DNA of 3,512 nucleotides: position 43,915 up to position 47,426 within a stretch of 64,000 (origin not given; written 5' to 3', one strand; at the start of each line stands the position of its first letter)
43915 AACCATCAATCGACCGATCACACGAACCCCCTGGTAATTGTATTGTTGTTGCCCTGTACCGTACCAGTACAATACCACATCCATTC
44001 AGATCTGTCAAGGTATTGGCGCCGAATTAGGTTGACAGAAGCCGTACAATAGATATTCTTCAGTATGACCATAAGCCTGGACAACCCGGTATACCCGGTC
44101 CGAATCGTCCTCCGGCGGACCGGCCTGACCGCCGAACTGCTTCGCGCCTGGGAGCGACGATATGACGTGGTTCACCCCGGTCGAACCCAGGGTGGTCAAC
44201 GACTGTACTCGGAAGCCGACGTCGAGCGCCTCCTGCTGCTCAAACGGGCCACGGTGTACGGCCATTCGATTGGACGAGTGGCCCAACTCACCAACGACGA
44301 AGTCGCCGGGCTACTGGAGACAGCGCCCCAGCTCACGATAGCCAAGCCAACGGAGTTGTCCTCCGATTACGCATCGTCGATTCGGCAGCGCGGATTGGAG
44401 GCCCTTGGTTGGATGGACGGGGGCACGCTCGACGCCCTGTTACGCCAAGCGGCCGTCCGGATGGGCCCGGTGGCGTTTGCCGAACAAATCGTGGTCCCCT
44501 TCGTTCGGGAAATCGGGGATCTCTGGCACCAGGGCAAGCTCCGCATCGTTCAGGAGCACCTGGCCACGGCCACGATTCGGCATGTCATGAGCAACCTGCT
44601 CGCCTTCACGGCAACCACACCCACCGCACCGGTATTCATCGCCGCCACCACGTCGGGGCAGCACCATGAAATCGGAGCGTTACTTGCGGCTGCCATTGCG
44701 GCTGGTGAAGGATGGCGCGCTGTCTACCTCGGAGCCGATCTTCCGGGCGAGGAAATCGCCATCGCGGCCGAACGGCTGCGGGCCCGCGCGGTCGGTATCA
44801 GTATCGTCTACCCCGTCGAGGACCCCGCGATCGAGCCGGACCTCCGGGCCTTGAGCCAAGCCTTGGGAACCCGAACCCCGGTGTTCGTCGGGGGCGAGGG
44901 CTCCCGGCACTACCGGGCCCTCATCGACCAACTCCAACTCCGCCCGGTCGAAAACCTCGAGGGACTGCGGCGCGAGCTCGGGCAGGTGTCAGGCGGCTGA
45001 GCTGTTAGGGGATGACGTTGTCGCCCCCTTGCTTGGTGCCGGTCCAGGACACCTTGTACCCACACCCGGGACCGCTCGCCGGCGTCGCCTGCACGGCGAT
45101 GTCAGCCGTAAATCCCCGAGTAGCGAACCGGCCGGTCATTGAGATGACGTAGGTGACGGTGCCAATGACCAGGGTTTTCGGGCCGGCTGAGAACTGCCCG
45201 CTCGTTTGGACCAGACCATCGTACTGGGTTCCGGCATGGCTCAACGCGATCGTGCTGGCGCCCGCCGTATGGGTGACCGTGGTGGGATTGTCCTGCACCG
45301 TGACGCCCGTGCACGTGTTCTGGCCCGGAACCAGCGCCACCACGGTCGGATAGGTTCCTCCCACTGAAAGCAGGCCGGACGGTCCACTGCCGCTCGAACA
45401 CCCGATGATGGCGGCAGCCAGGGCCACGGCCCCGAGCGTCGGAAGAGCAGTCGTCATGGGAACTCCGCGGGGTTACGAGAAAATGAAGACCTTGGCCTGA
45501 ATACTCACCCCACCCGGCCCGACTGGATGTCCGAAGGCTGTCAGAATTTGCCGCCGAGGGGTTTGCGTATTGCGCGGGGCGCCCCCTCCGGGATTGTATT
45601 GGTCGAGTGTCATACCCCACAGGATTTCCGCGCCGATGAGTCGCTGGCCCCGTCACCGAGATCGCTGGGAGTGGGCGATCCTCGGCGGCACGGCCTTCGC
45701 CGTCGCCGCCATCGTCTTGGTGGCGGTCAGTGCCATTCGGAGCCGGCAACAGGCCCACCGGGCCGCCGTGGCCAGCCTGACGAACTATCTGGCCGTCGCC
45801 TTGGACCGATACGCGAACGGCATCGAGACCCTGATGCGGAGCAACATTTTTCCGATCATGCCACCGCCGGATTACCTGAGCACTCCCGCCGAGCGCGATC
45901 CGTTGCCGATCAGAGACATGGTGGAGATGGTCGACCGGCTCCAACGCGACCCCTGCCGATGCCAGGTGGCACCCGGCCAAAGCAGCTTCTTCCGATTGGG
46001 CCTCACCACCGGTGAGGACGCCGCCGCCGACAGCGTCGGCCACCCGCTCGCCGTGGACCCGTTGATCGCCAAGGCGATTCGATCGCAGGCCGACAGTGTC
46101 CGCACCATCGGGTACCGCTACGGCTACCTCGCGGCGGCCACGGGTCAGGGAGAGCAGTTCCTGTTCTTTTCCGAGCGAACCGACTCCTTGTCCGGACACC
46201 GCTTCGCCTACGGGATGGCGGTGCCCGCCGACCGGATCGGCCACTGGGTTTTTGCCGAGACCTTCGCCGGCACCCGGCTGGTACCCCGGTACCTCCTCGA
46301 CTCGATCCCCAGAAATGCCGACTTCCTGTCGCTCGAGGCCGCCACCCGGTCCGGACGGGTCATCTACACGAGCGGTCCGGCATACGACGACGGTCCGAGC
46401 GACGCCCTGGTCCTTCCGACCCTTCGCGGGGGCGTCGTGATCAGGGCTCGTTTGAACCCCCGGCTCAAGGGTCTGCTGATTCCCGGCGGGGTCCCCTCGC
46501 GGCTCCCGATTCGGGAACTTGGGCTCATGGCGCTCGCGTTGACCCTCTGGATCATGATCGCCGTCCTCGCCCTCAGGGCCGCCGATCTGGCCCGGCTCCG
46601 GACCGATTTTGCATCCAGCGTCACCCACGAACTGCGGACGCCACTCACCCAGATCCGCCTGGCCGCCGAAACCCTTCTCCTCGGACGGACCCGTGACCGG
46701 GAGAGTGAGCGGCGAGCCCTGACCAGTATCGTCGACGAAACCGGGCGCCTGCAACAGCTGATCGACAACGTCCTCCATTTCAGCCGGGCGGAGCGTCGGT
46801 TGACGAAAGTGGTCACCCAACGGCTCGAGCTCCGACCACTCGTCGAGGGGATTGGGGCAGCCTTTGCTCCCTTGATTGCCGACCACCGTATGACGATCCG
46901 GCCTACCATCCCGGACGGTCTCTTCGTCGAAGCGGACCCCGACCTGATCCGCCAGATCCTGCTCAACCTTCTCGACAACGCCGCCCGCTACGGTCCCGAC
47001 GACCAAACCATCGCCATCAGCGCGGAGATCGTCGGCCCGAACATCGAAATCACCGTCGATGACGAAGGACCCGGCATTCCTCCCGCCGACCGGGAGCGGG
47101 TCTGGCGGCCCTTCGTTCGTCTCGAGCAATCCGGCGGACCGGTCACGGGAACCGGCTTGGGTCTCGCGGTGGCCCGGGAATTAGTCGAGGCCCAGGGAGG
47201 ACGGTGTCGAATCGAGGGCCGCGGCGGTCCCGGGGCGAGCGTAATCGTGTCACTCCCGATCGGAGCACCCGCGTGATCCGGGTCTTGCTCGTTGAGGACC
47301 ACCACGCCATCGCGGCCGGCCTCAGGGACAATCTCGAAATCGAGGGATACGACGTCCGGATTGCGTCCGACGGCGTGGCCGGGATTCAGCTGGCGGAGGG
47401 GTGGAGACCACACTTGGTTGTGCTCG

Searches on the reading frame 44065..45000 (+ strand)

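Call 10: search_protein_families(library=pfam, proteins=[window:44065-45000:+], max_evalue=0.001)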
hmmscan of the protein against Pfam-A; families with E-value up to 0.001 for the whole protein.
window:44065-45000:+ (311 aa): 4 families
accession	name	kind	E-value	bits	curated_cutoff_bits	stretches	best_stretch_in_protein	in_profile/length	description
PF02310.24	B12-binding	-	7.1e-13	48.9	32.1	1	191-279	3-90/121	B12 binding domain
PF13411.12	MerR_1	-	7.3e-13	48.9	21.6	1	15-76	6-66/69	MerR HTH family regulatory protein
PF02607.22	B12-binding_2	-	1.2e-11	45.1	23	1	109-178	4-73/74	B12 binding domain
PF00376.29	MerR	-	5.5e-06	26.5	28.2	1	17-48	7-38/38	MerR family regulatory protein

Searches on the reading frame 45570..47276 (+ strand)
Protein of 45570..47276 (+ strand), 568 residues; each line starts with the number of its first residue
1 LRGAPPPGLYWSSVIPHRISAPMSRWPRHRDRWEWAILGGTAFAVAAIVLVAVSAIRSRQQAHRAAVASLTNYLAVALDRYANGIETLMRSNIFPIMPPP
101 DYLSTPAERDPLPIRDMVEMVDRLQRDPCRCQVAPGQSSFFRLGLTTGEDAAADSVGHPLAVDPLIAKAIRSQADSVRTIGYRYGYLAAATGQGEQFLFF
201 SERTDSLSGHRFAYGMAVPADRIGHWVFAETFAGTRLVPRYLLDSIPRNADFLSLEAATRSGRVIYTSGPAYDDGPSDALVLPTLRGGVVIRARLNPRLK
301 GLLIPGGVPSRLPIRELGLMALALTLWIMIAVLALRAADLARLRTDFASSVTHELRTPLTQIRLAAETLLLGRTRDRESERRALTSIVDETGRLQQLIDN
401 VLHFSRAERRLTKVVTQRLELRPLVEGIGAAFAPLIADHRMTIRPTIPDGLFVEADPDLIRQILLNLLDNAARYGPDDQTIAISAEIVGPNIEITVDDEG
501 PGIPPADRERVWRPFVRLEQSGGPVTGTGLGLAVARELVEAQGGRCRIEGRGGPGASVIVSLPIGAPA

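Call 10: search_protein_families(library=pfam, proteins=[window:45570-47276:+], max_evalue=0.001)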
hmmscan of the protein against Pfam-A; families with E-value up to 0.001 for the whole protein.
window:45570-47276:+ (568 aa): 2 families
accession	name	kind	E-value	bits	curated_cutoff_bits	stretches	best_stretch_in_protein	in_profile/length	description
PF02518.31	HATPase_c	-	6.8e-23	81.7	26.4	1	456-564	2-109/111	Histidine kinase-, DNA gyrase B-, and HSP90-like ATPase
PF00512.31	HisKA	-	3.5e-16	59.4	26.9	1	344-408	2-64/66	His Kinase A (phospho-acceptor) domain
